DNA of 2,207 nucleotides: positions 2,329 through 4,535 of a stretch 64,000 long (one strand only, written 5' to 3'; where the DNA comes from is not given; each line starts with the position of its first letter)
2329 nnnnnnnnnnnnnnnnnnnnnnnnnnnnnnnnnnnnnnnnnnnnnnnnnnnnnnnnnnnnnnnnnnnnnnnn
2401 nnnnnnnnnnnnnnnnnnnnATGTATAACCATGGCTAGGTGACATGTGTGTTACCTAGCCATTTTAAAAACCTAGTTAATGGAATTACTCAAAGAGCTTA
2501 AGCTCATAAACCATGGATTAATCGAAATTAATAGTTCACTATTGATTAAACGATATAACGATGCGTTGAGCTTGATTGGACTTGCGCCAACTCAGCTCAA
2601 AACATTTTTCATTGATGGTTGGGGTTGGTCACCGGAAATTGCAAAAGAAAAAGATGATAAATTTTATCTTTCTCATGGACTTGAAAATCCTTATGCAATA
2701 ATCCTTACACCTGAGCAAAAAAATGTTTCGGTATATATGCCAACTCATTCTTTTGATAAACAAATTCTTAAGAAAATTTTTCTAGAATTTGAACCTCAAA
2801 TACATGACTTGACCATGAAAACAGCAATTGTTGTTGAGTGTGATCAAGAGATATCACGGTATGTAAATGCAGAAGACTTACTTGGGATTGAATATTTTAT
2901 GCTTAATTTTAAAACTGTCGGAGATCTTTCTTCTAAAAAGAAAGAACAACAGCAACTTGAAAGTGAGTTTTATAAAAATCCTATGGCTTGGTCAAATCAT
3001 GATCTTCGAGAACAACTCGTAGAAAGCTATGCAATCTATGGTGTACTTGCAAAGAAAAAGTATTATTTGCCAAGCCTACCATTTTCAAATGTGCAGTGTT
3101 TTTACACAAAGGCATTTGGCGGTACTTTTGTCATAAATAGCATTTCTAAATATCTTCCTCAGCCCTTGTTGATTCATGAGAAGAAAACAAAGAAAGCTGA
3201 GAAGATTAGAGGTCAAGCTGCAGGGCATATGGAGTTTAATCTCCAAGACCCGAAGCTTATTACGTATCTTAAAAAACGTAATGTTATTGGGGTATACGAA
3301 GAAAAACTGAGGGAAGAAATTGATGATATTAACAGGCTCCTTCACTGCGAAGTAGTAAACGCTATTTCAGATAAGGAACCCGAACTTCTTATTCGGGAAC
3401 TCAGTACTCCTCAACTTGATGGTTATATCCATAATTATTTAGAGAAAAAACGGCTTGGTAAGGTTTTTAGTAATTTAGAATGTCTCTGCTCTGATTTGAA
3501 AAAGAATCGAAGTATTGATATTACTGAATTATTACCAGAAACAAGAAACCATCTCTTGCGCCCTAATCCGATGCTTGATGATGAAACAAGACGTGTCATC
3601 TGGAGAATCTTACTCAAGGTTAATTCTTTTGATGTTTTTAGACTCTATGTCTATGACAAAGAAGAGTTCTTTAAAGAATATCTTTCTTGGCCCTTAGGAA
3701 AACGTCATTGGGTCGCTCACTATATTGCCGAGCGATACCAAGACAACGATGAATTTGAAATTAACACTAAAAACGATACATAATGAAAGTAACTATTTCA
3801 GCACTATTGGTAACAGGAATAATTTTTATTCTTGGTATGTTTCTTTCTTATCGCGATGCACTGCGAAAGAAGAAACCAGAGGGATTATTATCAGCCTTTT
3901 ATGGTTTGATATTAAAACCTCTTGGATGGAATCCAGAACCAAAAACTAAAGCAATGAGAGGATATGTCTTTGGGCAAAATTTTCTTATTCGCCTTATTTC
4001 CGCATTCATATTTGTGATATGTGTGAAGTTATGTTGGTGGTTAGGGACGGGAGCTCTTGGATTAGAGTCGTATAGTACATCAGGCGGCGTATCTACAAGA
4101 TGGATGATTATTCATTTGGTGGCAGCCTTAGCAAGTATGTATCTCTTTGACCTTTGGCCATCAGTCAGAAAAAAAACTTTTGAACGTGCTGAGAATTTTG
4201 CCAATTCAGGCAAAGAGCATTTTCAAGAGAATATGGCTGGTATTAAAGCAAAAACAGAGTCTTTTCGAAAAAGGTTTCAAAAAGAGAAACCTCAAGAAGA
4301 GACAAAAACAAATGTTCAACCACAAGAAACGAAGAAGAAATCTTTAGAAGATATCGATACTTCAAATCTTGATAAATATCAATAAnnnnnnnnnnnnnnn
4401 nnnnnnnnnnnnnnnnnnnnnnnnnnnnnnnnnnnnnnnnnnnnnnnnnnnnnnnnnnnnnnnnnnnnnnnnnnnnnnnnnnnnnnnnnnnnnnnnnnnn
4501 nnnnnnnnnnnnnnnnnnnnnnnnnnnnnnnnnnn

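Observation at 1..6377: Tightly coupled five-gene operon: divergent classical-AAA ATPase plus two membrane proteins and two unknowns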

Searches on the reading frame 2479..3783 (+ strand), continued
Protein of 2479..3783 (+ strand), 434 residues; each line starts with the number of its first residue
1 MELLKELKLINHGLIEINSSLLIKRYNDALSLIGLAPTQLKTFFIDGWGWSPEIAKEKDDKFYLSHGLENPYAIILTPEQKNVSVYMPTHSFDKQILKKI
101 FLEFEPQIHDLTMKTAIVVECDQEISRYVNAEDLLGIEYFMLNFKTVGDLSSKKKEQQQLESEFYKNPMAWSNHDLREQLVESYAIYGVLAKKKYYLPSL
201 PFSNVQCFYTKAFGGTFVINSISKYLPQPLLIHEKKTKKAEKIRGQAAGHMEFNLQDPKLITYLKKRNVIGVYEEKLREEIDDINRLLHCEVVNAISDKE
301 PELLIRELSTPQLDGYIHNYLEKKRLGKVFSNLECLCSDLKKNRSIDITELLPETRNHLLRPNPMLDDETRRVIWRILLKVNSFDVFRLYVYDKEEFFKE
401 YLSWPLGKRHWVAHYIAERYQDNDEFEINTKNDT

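Call 79: get_annotated_region(hit=H7, flank=9000)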
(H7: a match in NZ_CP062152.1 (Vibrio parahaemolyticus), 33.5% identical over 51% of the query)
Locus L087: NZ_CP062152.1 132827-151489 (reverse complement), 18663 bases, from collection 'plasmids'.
description: Vibrio parahaemolyticus strain 19-VB00998 plasmid pVP-19-VB00998, complete sequence
organism: Vibrio parahaemolyticus (NCBI taxid 670)
taxonomy: Bacteria; Pseudomonadota; Gammaproteobacteria; Vibrionales; Vibrionaceae; Vibrio; Vibrio parahaemolyticus
host: -; source: oyster; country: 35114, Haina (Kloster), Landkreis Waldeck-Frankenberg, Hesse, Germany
typing (MOB-suite, as given by PLSDB): non-mobilizable
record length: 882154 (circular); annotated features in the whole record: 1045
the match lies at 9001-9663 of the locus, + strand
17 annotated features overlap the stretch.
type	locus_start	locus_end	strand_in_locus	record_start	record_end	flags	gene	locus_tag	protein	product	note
CDS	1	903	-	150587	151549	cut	-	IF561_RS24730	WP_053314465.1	hypothetical protein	-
CDS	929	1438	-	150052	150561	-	-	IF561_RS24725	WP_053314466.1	hypothetical protein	-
CDS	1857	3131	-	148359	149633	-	-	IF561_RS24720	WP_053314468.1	RNase H family protein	-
CDS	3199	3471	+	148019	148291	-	-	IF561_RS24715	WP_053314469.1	hypothetical protein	-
CDS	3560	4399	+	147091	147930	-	-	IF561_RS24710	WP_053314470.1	hypothetical protein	-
CDS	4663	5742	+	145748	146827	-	-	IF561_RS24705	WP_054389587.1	hypothetical protein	-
CDS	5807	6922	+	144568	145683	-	-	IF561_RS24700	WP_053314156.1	hypothetical protein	-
CDS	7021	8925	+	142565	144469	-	-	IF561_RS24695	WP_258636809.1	ATP-binding protein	-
CDS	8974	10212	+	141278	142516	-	-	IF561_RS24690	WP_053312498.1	DUF6638 family protein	-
CDS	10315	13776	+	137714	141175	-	mfd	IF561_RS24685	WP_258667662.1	transcription-repair coupling factor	GO:0006281 - DNA repair [Evidence IEA]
CDS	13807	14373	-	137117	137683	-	-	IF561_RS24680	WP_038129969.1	DUF3592 domain-containing protein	-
CDS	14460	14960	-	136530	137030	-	-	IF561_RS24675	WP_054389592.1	hypothetical protein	-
CDS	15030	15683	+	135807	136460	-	-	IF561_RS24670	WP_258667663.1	hypothetical protein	-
CDS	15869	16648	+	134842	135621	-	-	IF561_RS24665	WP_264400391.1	A24 family peptidase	-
CDS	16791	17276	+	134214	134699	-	-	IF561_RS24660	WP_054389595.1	hypothetical protein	-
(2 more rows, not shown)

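Call 80: get_annotated_region(hit=H5, flank=7000)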
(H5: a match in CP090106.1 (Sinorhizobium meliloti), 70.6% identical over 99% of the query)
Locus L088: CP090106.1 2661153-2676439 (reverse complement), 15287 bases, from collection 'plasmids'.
description: Sinorhizobium meliloti strain Ak57 plasmid pSymB, complete sequence
organism: Sinorhizobium meliloti (NCBI taxid 382)
taxonomy: Bacteria; Pseudomonadota; Alphaproteobacteria; Hyphomicrobiales; Rhizobiaceae; Sinorhizobium; Sinorhizobium meliloti
host: -; source: Medicago,Cell culture,Plant nodule; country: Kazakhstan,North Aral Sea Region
typing (MOB-suite, as given by PLSDB): non-mobilizable
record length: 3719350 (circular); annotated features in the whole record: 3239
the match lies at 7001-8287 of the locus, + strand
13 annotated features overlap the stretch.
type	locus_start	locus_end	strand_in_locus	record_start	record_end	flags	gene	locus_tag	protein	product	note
CDS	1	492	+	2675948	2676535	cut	-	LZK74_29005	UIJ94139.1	thymidine kinase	-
CDS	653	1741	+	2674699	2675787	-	-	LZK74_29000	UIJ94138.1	hypothetical protein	-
CDS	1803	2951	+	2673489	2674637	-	-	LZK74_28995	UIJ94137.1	hypothetical protein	-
CDS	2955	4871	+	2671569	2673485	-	-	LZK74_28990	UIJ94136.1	ATP-binding protein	-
CDS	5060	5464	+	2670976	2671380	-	-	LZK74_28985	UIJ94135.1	endonuclease domain-containing protein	-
CDS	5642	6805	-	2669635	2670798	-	-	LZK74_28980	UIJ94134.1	IS4-like element ISRm16 family transposase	-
CDS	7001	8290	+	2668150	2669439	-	-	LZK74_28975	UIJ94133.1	hypothetical protein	-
CDS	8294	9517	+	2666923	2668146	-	-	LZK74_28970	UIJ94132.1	DUF2333 family protein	-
CDS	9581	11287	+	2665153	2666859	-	-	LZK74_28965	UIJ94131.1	formate--tetrahydrofolate ligase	-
CDS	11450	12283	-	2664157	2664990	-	-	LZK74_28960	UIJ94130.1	extensin family protein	-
CDS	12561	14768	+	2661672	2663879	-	-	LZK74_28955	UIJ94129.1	TonB-dependent hemoglobin/transferrin/lactoferrin family receptor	-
CDS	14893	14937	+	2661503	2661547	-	trpLE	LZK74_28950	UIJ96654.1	trpE operon leader peptide TrpLE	-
CDS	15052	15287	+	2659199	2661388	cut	-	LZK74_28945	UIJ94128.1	anthranilate synthase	-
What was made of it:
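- In S. meliloti Ak57 an IS element sits inside the cluster, so it is dispensable there (call 80).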

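Call 97: fold_search(model_id=the predicted structure, library=viral)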
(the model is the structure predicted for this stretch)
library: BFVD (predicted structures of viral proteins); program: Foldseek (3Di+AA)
matches with E <= 10: 48; with E <= 0.001: 0
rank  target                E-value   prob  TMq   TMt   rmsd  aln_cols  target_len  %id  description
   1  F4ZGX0                1.4e+00  0.09  0.11  0.19  20.0       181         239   16  (no name in the UniProt tables at hand)
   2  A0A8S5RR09            1.4e+00  0.05  0.09  0.10  19.6       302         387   14  (no name in the UniProt tables at hand)
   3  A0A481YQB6            2.0e+00  0.06  0.08  0.18  14.6       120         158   17  Uncharacterized protein [Iridovirus LCIVAC01]
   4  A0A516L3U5            2.4e+00  0.08  0.09  0.18  19.8       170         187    9  (no name in the UniProt tables at hand)
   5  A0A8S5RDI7            2.4e+00  0.01  0.08  0.07  28.3       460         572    9  Head to tail connecting protein [virus sp. ctd0M1]
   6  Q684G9                2.6e+00  0.04  0.08  0.10  13.6       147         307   12  (no name in the UniProt tables at hand)
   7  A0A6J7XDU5            2.7e+00  0.02  0.08  0.10  17.8       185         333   10  Prohead protease [uncultured Caudovirales phage]
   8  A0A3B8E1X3            2.9e+00  0.08  0.11  0.14  17.3       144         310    8  Putative internal core protein (Fragment) [Acinetobacter phage AJO2]
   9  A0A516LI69            2.9e+00  0.02  0.10  0.11  22.8       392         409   14  (no name in the UniProt tables at hand)
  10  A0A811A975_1          3.0e+00  0.01  0.07  0.04  30.7       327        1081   11  (no name in the UniProt tables at hand)
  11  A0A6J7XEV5            3.2e+00  0.01  0.07  0.08  23.6       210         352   19  Uncharacterized protein [uncultured Caudovirales phage]
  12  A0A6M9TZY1            3.7e+00  0.05  0.12  0.23  14.5       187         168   11  Uncharacterized protein [Drosophila-associated filamentous virus]
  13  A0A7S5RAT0            3.7e+00  0.03  0.11  0.11  22.4       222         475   11  (no name in the UniProt tables at hand)
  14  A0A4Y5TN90            3.9e+00  0.04  0.11  0.24  17.4       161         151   13  (no name in the UniProt tables at hand)
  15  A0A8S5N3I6            4.1e+00  0.01  0.09  0.06  20.2       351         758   11  Uncharacterized protein (Fragment) [Myoviridae sp. ct96L1]
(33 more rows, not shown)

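Call 103: search_protein_families(library=phrogs, proteins=[window:2479-3780:+, L005:11295-12410:+], max_evalue=0.01)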
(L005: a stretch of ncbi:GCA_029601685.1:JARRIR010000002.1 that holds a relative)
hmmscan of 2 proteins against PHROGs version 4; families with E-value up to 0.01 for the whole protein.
window:2479-3780:+ (434 aa): 0 families

L005:11295-12410:+ (372 aa): 0 families

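Call 104: search_protein_families(library=padloc, proteins=[L004:3456-4823:+, L004:5076-6140:+, L005:5804-6889:+, L005:6944-8089:+, L005:8097-10004:+, L005:11295-12410:+, L004:6256-8214:+, P0053], max_evalue=0.01)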
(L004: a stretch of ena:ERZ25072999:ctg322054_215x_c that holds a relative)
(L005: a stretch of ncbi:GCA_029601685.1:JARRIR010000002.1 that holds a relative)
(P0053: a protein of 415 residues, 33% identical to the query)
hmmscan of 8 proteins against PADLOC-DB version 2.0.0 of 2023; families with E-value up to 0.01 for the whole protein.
L004:3456-4823:+ (456 aa): 2 families
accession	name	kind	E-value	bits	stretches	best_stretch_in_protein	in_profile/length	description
PDLC00553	JetC2|JetC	-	3.2e-05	20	1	99-332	842-1081/1361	DUF3584 domain; MukB-like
PDLC01879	CARF3--CARF_TM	-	0.0024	15.5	1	157-269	7-102/222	-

L004:5076-6140:+ (355 aa): 0 families

L005:5804-6889:+ (362 aa): 1 family
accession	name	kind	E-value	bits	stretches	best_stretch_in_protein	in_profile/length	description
PDLC01663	Cas12c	-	0.0003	16.9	1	127-294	354-511/1165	CAS-V-C; effector__SPE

L005:6944-8089:+ (382 aa): 0 families

L005:8097-10004:+ (636 aa): 3 families
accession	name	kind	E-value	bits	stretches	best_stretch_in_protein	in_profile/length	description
PDLC00915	TRIP13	-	0.00097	16.6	1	307-447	69-213/302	TRIP13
PDLC04232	IetA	-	0.0014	16.1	1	308-447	123-248/330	-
PDLC02196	IetA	-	0.0059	14.1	0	308-391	129-202/374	-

L005:11295-12410:+ (372 aa): 0 families

L004:6256-8214:+ (653 aa): 1 family
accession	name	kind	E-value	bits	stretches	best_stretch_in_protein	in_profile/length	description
PDLC02196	IetA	-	0.0049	14.3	0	314-336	125-147/374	-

P0053 (415 aa): 0 families

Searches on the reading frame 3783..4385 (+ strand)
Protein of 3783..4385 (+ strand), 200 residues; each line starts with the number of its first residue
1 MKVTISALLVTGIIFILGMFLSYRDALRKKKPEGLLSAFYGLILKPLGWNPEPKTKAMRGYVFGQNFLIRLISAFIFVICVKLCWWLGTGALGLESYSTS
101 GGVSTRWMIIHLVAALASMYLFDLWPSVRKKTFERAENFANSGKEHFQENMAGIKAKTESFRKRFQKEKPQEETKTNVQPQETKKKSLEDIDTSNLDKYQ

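Call 3: search_protein_families(library=pfam, proteins=[window:3783-4385:+], max_evalue=1)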
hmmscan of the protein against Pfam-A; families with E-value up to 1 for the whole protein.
window:3783-4385:+ (200 aa): 1 family
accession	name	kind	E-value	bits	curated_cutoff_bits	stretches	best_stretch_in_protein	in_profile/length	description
PF15686.10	LYRIC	-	0.0064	16.4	30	1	105-181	43-123/426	Lysine-rich CEACAM1 co-isolated protein family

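Call 4: search_protein_families(library=padloc, proteins=[window:3783-4385:+], max_evalue=1)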
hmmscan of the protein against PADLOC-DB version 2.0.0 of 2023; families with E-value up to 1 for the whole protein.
window:3783-4385:+ (200 aa): 0 families

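Call 5: search_protein_families(library=ncbifam, proteins=[window:3783-4385:+], max_evalue=1)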
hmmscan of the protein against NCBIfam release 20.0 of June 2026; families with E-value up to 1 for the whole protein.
window:3783-4385:+ (200 aa): 2 families
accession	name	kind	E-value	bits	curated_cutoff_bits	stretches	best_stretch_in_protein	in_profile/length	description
TIGR03348.1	VI_IcmF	equivalog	0.0093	13.9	388.15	1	74-172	3-101/1168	type VI secretion system membrane subunit TssM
NF041669.1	GvpT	domain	0.4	11.2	80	1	134-193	38-99/123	GvpT/GvpP family gas vesicle accessory protein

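Call 103: search_protein_families(library=phrogs, proteins=[window:3783-4382:+], max_evalue=0.01)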
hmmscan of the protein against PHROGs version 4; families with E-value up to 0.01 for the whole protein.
window:3783-4382:+ (200 aa): 0 families
